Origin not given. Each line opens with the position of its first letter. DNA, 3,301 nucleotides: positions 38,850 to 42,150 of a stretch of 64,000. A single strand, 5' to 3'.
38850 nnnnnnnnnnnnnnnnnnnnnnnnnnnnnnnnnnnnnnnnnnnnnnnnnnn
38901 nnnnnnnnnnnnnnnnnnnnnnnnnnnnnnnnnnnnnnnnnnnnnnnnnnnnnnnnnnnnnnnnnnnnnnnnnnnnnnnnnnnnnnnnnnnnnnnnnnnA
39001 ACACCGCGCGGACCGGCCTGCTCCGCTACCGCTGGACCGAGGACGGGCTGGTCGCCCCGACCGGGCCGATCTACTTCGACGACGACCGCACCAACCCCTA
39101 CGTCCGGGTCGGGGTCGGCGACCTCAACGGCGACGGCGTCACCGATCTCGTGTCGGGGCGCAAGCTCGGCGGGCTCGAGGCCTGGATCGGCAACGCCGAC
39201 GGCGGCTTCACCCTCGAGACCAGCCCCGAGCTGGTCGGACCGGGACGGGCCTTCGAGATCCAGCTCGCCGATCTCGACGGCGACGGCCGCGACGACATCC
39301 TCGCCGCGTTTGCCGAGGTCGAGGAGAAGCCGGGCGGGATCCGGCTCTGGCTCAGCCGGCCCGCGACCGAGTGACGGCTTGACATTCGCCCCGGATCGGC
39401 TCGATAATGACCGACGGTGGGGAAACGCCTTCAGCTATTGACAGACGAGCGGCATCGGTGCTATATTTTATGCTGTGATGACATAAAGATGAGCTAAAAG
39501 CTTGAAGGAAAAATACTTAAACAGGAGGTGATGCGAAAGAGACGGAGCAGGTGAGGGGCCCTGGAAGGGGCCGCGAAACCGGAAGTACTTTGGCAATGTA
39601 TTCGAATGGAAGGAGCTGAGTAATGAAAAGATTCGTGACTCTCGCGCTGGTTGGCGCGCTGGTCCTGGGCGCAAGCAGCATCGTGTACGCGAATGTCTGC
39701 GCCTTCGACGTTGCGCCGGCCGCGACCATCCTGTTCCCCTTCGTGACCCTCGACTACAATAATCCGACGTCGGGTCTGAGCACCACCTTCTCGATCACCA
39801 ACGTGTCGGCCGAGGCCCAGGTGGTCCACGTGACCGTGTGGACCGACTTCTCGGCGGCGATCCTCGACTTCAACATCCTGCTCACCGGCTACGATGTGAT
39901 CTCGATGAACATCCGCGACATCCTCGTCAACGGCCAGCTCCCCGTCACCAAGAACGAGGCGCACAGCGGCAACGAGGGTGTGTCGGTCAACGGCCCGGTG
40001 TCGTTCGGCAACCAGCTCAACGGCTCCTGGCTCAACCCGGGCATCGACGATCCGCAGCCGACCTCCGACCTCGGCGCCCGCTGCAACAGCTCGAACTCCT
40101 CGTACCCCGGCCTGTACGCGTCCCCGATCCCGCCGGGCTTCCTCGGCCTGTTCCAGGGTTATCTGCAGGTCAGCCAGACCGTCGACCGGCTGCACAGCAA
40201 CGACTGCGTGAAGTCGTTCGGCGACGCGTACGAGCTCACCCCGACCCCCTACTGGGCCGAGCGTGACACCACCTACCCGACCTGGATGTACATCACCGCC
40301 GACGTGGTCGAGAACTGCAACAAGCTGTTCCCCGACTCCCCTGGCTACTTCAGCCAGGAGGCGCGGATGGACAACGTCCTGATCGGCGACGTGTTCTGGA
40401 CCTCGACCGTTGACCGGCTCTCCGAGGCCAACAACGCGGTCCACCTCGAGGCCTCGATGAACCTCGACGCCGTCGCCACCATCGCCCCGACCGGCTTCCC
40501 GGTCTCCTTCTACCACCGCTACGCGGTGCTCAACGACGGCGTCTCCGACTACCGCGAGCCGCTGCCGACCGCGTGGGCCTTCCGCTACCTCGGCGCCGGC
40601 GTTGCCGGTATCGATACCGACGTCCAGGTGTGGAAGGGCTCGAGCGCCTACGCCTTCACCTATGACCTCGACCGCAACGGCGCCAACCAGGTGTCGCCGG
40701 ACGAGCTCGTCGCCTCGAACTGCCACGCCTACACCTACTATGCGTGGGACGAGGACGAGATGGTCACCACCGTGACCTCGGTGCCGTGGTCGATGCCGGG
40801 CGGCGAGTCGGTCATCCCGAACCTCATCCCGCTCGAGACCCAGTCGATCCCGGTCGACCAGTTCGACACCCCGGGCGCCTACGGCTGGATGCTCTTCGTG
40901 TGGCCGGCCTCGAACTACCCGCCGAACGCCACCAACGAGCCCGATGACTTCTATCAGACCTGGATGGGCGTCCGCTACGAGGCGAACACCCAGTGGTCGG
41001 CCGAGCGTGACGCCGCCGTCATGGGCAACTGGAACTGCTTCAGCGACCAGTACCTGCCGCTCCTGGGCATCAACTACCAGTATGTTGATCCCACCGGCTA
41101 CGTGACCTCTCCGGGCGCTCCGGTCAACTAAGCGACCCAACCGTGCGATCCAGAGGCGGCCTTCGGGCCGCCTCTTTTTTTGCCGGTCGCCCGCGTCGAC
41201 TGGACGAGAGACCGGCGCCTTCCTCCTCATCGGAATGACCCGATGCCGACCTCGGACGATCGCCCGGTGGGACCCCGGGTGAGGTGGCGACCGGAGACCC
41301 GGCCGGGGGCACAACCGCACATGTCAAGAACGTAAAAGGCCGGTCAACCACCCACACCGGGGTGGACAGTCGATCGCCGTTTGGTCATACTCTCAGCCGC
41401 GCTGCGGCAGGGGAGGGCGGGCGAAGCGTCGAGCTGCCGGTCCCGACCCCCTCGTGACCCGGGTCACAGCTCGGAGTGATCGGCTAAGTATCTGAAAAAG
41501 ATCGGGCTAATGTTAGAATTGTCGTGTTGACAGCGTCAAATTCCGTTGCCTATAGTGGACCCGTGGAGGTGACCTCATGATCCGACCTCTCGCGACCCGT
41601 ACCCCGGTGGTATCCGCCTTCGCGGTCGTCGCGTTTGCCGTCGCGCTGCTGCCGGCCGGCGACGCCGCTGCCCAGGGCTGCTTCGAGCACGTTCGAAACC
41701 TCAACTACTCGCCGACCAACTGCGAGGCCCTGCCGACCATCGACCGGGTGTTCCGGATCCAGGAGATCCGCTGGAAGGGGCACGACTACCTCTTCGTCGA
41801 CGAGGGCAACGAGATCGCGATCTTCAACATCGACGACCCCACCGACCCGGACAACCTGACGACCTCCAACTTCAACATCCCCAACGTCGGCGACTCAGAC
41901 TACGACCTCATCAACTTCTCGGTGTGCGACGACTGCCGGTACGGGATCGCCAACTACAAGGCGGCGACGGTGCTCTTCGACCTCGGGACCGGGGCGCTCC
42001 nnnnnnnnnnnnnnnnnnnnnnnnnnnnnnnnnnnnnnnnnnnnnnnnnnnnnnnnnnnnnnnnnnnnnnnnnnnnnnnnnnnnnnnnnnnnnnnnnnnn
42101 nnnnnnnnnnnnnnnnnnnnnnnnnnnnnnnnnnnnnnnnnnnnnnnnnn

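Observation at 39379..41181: Self-contained high-expression cassette for an orphan 502-aa secreted acidic protein (S-layer-like signature)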

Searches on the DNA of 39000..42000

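Call 20: search_rna_families(source=window, start=39000, end=42000, threshold=evalue, max_evalue=1)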
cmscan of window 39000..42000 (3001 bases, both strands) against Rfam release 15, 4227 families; matches with E-value up to 1: 3.
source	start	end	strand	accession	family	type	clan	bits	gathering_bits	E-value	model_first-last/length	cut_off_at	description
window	41121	41180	+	RF02241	Xoo2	Gene; sRNA;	-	26.1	45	0.033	1-78/78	no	Xanthomonadaceae sRNA Xoo2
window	41152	41175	+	RF02603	BASRCII26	Gene; sRNA;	-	17.6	218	0.23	4-27/190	no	Brucella sRNA CII26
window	41149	41267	-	RF02601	BASRCI337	Gene; sRNA;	-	16.8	229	0.5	1-191/191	no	Brucella sRNA CI337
